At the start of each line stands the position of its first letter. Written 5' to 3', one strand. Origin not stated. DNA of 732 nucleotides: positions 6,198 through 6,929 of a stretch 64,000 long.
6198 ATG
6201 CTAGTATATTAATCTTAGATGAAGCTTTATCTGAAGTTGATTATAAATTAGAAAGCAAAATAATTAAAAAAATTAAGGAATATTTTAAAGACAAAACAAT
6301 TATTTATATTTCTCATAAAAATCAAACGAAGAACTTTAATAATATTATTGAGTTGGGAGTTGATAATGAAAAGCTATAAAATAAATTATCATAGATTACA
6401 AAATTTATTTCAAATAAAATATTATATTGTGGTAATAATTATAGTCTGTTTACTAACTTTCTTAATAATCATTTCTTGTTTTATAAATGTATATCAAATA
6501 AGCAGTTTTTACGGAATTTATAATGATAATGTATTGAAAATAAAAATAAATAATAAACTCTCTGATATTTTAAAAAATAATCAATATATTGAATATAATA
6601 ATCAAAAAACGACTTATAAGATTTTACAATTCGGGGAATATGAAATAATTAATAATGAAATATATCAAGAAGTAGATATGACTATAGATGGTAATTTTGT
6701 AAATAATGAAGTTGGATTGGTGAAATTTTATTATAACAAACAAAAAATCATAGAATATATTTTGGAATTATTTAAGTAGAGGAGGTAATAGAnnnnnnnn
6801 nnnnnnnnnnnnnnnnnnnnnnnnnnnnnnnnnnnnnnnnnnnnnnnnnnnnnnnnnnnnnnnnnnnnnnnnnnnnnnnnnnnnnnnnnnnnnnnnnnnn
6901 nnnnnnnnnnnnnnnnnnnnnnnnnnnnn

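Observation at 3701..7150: Compact bacteriocin export island inserted between a phosphatidyltransferase gene and rpsU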

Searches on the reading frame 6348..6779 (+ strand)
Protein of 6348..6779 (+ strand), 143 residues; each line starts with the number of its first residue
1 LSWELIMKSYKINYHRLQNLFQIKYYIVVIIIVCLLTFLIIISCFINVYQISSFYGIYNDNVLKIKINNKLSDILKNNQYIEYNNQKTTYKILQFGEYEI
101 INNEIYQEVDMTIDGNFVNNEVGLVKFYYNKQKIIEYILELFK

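Call 3: search_protein_families(library=pfam, proteins=[window:6348-6779:+], max_evalue=1)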
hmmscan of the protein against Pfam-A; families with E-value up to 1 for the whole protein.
window:6348-6779:+ (143 aa): 1 family
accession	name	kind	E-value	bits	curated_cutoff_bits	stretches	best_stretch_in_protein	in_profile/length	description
PF08294.17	TIM21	-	0.027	14.8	24.1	1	22-77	7-62/145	TIM21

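Call 4: search_protein_families(library=ncbifam, proteins=[window:6348-6779:+], max_evalue=1)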
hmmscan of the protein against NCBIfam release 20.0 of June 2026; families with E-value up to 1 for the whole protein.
window:6348-6779:+ (143 aa): 1 family
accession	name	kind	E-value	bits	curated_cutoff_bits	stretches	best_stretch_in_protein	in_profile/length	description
NF045999.1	MAG1140_fam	equivalog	0.014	15.6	35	1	25-139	6-125/126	MAG1140 family protein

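Call 9: find_encoding_contigs(protein=window:6366-6779:+, flank=10000, max_places=10)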
Protein window:6366-6779:+ (137 aa): 23 contigs read that carry it; 3 places shown.
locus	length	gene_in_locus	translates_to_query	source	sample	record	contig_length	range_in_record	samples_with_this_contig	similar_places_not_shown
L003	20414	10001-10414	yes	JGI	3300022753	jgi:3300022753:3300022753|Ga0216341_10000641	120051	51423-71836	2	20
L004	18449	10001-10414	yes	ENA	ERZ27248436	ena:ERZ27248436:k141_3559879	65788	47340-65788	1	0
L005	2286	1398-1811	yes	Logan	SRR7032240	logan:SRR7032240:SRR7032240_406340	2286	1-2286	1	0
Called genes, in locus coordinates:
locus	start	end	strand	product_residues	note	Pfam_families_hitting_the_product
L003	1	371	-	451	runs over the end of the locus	PF02878:PGM_PMM_I, PF02879:PGM_PMM_II, PF02880:PGM_PMM_III, PF00408:PGM_PMM_IV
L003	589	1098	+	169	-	-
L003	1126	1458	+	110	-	PF12844:HTH_19 (weak), PF13560:HTH_31, PF01381:HTH_3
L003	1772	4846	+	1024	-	PF00133:tRNA-synt_1, PF09334:tRNA-synt_1g (faint), PF08264:Anticodon_1, PF19302:DUF5915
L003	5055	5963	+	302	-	PF00551:Formyl_trans_N, PF02911:Formyl_trans_C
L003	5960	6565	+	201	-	-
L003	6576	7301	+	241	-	PF01066:CDP-OH_P_transf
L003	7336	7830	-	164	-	PF12685:SpoIIIAH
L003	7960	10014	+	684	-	PF03412:Peptidase_C39, PF00664:ABC_membrane, PF00005:ABC_tran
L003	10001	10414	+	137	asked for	-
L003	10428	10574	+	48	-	-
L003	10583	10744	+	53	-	-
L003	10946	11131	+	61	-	PF01165:Ribosomal_S21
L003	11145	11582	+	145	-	PF09424:YqeY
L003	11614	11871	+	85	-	PF07873:YabP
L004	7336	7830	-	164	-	PF12685:SpoIIIAH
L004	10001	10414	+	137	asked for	-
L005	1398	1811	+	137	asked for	-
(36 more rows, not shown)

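Call 10: find_homologous_proteins(query=window:6366-6776:+, max_evalue=0.01)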
Query window:6366-6776:+ (137 aa): 11 proteins with E <= 0.01 among 40 candidates.
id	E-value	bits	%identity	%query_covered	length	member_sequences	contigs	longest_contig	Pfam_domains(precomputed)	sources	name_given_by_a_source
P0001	2.4e-77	275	100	100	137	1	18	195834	-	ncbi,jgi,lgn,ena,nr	ncbi:MAG: hypothetical protein E7161_02110 [Firmicutes bacterium]|nr:hypothetical protein [Bacillota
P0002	2.7e-52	194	75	100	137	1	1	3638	-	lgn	-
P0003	3.2e-52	194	70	100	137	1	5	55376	-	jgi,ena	-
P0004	8.8e-50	186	69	100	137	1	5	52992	-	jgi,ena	-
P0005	2.5e-48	181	62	100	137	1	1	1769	-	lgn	-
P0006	1.1e-45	173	58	100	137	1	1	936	-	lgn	-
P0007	6.4e-41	157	63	100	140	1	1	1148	-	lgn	-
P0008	7.4e-39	151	58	100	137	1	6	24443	-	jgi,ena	-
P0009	1.8e-34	136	52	100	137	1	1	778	-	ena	-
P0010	1.6e-30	124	50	100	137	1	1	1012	-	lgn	-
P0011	9.2e-25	105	44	99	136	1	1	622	-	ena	-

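Call 17: find_encoding_contigs(protein=P0003, flank=8000, max_places=2)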
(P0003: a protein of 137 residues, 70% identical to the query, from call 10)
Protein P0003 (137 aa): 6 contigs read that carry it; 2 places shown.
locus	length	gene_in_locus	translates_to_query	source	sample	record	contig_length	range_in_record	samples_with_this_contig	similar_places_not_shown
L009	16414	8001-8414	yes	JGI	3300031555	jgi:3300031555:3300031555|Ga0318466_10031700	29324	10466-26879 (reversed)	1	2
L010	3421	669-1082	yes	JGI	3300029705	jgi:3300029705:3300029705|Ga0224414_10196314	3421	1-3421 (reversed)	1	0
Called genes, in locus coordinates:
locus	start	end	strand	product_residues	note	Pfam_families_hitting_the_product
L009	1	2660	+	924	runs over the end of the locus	PF00270:DEAD (faint), PF04851:ResIII, PF03457:HA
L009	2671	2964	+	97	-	-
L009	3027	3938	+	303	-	PF00551:Formyl_trans_N, PF02911:Formyl_trans_C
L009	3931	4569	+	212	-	-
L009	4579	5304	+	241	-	PF01066:CDP-OH_P_transf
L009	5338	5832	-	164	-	PF12685:SpoIIIAH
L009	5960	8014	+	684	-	PF03412:Peptidase_C39, PF00664:ABC_membrane, PF00005:ABC_tran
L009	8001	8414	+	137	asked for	-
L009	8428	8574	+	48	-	-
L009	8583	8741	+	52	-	-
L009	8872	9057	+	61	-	PF01165:Ribosomal_S21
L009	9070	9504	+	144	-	PF09424:YqeY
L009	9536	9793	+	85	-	PF07873:YabP (weak)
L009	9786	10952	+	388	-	PF06898:YqfD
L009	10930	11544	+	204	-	PF04892:VanZ-LLP1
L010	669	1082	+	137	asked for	-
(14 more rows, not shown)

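Call 18: find_encoding_contigs(protein=P0008, flank=8000, max_places=2)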
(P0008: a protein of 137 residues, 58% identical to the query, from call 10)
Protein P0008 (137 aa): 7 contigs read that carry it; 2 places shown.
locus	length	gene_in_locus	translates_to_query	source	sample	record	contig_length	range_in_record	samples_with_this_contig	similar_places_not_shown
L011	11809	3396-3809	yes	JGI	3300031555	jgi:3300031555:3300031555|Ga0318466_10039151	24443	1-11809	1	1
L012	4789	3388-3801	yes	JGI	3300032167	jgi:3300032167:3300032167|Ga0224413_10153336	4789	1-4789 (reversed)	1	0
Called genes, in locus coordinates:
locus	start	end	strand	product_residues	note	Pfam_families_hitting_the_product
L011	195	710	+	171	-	-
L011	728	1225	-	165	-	PF12685:SpoIIIAH (weak)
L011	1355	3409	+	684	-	PF03412:Peptidase_C39, PF00664:ABC_membrane, PF00005:ABC_tran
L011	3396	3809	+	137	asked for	-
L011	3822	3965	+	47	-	-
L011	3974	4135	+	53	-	-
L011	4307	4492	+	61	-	PF01165:Ribosomal_S21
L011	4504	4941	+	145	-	PF09424:YqeY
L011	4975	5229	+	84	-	PF07873:YabP (weak)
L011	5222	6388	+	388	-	PF06898:YqfD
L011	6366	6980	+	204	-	PF04892:VanZ-LLP1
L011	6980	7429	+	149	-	PF02130:YbeY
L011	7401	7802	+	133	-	PF01219:DAGK_prokar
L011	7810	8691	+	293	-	PF00009:GTP_EFTU, PF00350:Dynamin_N (faint), PF01926:MMR_HSR1, PF02421:FeoB_N, PF02492:cobW (faint), PF03193:RsgA_GTPase (faint), PF04548:AIG1, PF07650:KH_2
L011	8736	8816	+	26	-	-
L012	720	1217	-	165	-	PF12685:SpoIIIAH (weak)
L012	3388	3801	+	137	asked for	-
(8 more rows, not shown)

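Call 19: find_encoding_contigs(protein=P0004, flank=8000, max_places=2)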
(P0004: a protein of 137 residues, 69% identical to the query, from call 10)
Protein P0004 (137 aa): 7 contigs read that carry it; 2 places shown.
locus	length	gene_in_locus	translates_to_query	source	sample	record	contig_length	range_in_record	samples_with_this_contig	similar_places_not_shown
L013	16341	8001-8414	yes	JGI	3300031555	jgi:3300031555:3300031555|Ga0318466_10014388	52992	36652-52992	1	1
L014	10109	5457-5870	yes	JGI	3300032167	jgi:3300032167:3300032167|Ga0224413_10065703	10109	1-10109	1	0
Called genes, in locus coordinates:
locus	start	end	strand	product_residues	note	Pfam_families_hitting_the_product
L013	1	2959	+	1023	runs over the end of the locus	PF00133:tRNA-synt_1, PF09334:tRNA-synt_1g (faint), PF08264:Anticodon_1, PF19302:DUF5915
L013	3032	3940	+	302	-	PF00551:Formyl_trans_N, PF02911:Formyl_trans_C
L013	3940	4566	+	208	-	-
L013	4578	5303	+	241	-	PF01066:CDP-OH_P_transf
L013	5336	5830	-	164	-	PF12685:SpoIIIAH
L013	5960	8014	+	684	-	PF03412:Peptidase_C39, PF00664:ABC_membrane, PF02463:SMC_N (weak), PF00005:ABC_tran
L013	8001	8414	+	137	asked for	-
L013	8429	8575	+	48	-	-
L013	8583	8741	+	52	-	-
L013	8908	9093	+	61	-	PF01165:Ribosomal_S21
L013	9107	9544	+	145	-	PF09424:YqeY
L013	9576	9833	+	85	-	PF07873:YabP (weak)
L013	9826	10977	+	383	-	PF06898:YqfD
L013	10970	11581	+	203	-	PF04892:VanZ-LLP1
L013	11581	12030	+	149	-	PF02130:YbeY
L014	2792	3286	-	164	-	PF12685:SpoIIIAH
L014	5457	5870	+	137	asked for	-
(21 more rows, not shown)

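Call 32: search_protein_representatives(alignment_id=A1)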
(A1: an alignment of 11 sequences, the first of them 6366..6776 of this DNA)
Query: 11 sequences, 137 profile positions. Proteins with E-value up to 0.001 (for the whole library): 153; up to 1e-10: 58; up to 1e-30: 22. The best 150 are listed.
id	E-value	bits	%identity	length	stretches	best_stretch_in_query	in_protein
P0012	3.2e-53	195.6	-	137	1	1-137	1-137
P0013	4.2e-51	188.8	-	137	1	1-137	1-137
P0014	4.8e-51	188.6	-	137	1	1-137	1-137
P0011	1.3e-48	180.8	-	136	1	1-136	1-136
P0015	2.0e-45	170.4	-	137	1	1-137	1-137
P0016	1.4e-44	167.7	-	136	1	1-137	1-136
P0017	2.3e-44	167.0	-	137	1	1-137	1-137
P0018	3.1e-41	156.8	-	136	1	1-137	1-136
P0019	7.1e-41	155.7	-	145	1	1-137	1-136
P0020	7.9e-41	155.5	-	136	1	1-137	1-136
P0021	3.7e-40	153.3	-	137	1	1-137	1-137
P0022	4.0e-40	153.2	-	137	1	1-137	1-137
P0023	2.0e-39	150.9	-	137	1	1-137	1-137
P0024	7.1e-36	139.5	-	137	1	1-137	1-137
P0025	1.7e-35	138.2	-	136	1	1-137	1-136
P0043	2.4e-19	86.0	-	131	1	6-137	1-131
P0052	7.3e-14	68.2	-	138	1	1-134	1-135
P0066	7.6e-11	58.4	-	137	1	7-137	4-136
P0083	3.0e-09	53.3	-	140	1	7-128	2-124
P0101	8.1e-08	48.6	-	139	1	7-136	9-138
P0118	7.6e-07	45.5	-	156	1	8-136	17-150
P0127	3.5e-06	43.3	-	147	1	7-137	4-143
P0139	2.8e-05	40.4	-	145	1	2-134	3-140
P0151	1.4e-04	38.1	-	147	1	22-136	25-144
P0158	6.0e-04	36.1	-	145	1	9-137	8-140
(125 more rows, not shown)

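Call 33: predict_structure(alignment_id=A1)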
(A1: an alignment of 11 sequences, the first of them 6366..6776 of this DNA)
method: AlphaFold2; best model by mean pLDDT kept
length: 137 residues; sequences in the alignment: 11
mean_pLDDT: 84.0   pTM: 0.60
mean pLDDT of the five models: 84.0, 83.9, 83.5, 83.0, 81.8
residues with pLDDT >= 90: 48; 70-90: 75; 50-70: 12; < 50: 2
segments of 3 or more residues with pLDDT < 50: none
pLDDT, mean of each block of 10 residues (from residue 1): 61 75 92 85 86 92 84 87 90 88 88 90 78 76
secondary structure, 60 per line:
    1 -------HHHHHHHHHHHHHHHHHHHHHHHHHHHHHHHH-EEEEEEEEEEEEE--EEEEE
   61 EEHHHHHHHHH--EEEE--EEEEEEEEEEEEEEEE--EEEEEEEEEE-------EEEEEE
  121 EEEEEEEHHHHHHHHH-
elements in order: H8-39 E41-53 E56-62 H63-71 E74-77 E80-95 E98-107 E115-127 H128-136

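Call 36: search_protein_families(library=ncbifam, proteins=[P0043, P0052, P0066, P0083, P0101, P0118, P0127, P0139, P0151, P0158], max_evalue=0.1)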
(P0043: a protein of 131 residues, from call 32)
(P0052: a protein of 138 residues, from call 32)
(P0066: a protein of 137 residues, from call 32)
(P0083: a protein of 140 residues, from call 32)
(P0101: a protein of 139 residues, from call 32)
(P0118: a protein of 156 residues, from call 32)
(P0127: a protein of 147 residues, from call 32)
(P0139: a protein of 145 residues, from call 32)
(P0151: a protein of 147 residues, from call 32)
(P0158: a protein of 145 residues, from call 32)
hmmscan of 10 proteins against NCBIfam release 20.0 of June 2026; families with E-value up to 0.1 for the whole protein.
P0043 (131 aa): 0 families

P0052 (138 aa): 1 family
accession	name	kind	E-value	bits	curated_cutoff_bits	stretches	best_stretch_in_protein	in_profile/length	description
NF000455.2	blaESP-1_fam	exception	0.005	16.4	600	1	14-94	22-102/290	ESP-1 family subclass B3 metallo-beta-lactamase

P0066 (137 aa): 0 families

P0083 (140 aa): 1 family
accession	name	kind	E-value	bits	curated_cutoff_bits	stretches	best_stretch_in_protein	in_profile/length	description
NF033863.1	immun_TipC_fam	subfamily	0.0053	17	30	1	30-137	28-135/198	TipC family immunity protein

P0101 (139 aa): 0 families

P0118 (156 aa): 5 families
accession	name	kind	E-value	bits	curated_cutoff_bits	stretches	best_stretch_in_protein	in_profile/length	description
NF045999.1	MAG1140_fam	equivalog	1.5e-05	25.2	35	1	25-148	4-126/126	MAG1140 family protein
NF053645.1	pMurC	equivalog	0.0088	14.8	560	1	50-125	264-339/492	pseudomurein biosynthesis peptide ligase pMurC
NF045937.1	MSC_0624_12TM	equivalog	0.048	12.2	70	1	18-113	72-160/445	MSC_0624 family F1-like ATPase-associated membrane protein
NF052318.1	T9SS_sortase_N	equivalog_domain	0.054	13.6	40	1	36-131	6-98/140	type IX secretion system sortase PorU, long form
NF041014.1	pilin_ComGG_2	equivalog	0.069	13.8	40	0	33-84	8-59/101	competence type IV pilus minor pilin ComGG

P0127 (147 aa): 1 family
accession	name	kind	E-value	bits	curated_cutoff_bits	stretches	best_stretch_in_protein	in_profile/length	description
NF045999.1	MAG1140_fam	equivalog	5.4e-05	23.3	35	1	15-140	3-126/126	MAG1140 family protein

P0139 (145 aa): 3 families
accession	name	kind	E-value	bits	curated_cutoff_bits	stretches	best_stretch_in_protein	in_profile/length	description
TIGR01115.1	pufM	equivalog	0.077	12.2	364.25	1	10-48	101-138/305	photosynthetic reaction center subunit M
NF033835.0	VraH_fam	subfamily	0.086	12.8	40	1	6-36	5-35/54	VraH family peptide resistance protein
NF045999.1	MAG1140_fam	equivalog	0.091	12.9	35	0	24-140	11-126/126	MAG1140 family protein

P0151 (147 aa): 2 families
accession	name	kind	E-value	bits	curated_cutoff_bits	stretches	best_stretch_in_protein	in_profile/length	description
NF045999.1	MAG1140_fam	equivalog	0.0022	18.2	35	1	21-141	4-125/126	MAG1140 family protein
NF049902.1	FTL_1293_fam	exception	0.025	14.8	170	1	42-146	39-150/150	FTL_1293 family small RNA FtrC-regulated protein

P0158 (145 aa): 0 families

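Call 41: list_cluster_members(proteins=[P0013, P0024, P0043, P0052, P0066, P0083, P0101, P0118, P0127, P0151])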
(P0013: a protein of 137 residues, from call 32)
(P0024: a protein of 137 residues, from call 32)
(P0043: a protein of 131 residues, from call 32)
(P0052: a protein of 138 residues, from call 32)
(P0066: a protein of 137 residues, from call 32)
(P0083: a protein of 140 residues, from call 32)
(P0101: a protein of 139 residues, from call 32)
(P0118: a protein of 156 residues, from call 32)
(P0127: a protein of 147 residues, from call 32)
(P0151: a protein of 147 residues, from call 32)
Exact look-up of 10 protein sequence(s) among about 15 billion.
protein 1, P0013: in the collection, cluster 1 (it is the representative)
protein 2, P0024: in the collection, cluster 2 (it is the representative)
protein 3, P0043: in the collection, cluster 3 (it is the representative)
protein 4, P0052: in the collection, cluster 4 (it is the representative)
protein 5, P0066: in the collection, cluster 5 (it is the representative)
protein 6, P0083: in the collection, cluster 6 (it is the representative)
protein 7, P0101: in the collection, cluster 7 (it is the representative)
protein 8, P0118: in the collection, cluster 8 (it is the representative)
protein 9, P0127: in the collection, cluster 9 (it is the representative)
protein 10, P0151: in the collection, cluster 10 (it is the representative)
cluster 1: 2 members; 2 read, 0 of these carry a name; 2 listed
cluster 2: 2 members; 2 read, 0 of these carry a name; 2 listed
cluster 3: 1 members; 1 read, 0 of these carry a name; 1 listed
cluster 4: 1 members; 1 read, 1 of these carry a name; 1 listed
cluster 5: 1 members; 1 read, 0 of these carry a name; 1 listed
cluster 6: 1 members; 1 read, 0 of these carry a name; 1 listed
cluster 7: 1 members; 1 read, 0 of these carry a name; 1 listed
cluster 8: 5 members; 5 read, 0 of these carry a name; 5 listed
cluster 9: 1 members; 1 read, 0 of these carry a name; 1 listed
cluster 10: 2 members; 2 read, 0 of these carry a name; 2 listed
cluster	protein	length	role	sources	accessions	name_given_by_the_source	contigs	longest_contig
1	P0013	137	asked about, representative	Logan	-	-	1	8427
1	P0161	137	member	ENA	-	-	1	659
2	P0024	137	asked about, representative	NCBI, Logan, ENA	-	-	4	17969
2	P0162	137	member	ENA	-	-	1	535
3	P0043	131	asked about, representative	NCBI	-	-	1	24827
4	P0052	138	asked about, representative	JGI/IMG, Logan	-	hypothetical protein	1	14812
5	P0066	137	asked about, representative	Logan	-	-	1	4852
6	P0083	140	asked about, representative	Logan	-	-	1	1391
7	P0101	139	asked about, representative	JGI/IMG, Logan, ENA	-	-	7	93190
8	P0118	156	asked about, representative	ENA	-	-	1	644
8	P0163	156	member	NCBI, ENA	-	-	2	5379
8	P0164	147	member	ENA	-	-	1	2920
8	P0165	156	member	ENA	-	-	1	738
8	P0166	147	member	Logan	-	-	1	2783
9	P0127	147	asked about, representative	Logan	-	-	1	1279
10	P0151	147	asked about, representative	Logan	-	-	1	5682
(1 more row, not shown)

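Call 66: fold_search(model_id=the predicted structure, library=pdb)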
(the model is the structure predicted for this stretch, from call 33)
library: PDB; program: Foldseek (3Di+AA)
matches with E <= 10: 1112; with E <= 0.001: 0
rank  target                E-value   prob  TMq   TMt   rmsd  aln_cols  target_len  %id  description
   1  8zis_D                1.4e-02  0.99  0.38  0.12   4.7       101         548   11  HerA Hexamer (released 2025-03-12)
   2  8zis_C                1.8e-02  0.98  0.37  0.11   7.2       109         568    9  HerA Hexamer (released 2025-03-12)
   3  7mie                  2.6e-02  0.99  0.35  0.21   5.9        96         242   14  Crystal structure of the Borreliella burgdorferi PlzA protein in complex with c-di-GMP (released 2021-06-30)
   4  8zis_B                2.9e-02  0.91  0.32  0.10   8.9       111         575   14  HerA Hexamer (released 2025-03-12)
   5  9j1k_L                5.9e-02  0.80  0.25  0.11   5.4        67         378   16  Tip region of monocin (released 2025-01-08)
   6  3chq                  8.0e-02  0.66  0.27  0.08   7.0        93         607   10  Crystal structure of leukotriene a4 hydrolase in complex with N5-[4-(phenylmethoxy)phenyl]-L-glutamine (released 2008-04-22)
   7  8zis_A                8.5e-02  0.95  0.37  0.11   4.7       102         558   11  HerA Hexamer (released 2025-03-12)
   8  5xu0_B                8.5e-02  0.93  0.36  0.23   4.3        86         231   16  Structure of the membrane fusion protein Spr0693 from Streptococcus pneumoniae R6 (released 2018-01-24)
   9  3chp                  8.5e-02  0.63  0.26  0.08   6.9        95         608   10  Crystal structure of leukotriene a4 hydrolase in complex with (3S)-3-amino-4-oxo-4-[(4-phenylmethoxyphenyl)amino]butanoi (released 2008-04-22)
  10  5nia                  1.1e-01  0.66  0.28  0.08   6.9        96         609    9  Crystal structure of human LTA4H mutant D375N in open conformation (crystal form I) (released 2017-08-23)
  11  1gw6                  1.1e-01  0.63  0.27  0.08   7.0        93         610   10  STRUCTURE OF LEUKOTRIENE A4 HYDROLASE D375N MUTANT (released 2003-03-06)
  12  5ni4_B                1.3e-01  0.57  0.27  0.08   6.9        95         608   10  Crystal structure of human LTA4H mutant E271A in complex with LTA4 (crystal form II) (released 2017-08-23)
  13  9c7n_A                1.4e-01  0.80  0.26  0.40   6.6        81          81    7  Crystal Structure of the GL3 ACT-like Domain (released 2025-10-08)
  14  8xav_E                1.4e-01  0.66  0.32  0.10   5.8       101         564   14  Cryo-EM structure of an anti-phage defense complex (released 2024-06-05)
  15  1sqm                  1.5e-01  0.57  0.27  0.08   7.0        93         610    8  STRUCTURE OF [R563A] LEUKOTRIENE A4 HYDROLASE (released 2004-08-03)
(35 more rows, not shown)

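Call 70: search_protein_families(library=pfam, alignment_id=A7, max_evalue=1)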
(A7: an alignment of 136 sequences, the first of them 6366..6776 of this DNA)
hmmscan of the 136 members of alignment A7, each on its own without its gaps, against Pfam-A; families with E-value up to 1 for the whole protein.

A. member 1, window:6366-6776:+ (137 aa): 1 family
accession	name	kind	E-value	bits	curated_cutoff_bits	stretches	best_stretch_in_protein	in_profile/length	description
PF08294.17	TIM21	-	0.024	14.9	24.1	1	16-71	7-62/145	TIM21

B. families by the number of members that match (of 136 scanned): 124 families (the first 25 are shown)
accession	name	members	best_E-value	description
PF04584.19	Pox_A28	2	0.0012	Poxvirus A28 family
PF13800.11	Sigma_reg_N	2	0.0065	Sigma factor regulator N-terminal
PF18040.7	BPA_C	2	0.0077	beta porphyranase A C-terminal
PF03579.19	SHP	2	0.015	Small hydrophobic protein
PF21232.3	Yme1-like_N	2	0.017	Yme1-like, N-terminal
PF01985.26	CRS1_YhbY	2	0.02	CRS1 / YhbY (CRM) domain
PF08294.17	TIM21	2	0.024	TIM21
PF15889.10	DUF4738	2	0.031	Domain of unknown function (DUF4738)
PF00335.26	Tetraspanin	2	0.056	Tetraspanin family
PF12911.12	OppC_N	2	0.062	N-terminal TM domain of oligopeptide transport permease C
PF25630.1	Phycodna_minor_capsid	2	0.069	Phycodnaviridae minor capsid protein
PF11807.13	UstYa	2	0.089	Mycotoxin biosynthesis protein UstYa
PF13624.11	SurA_N_3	2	0.27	SurA-like N-terminal domain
PF03314.20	DUF273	1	0.0011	Protein of unknown function, DUF273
PF14302.11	DUF4377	1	0.0026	Domain of unknown function (DUF4377)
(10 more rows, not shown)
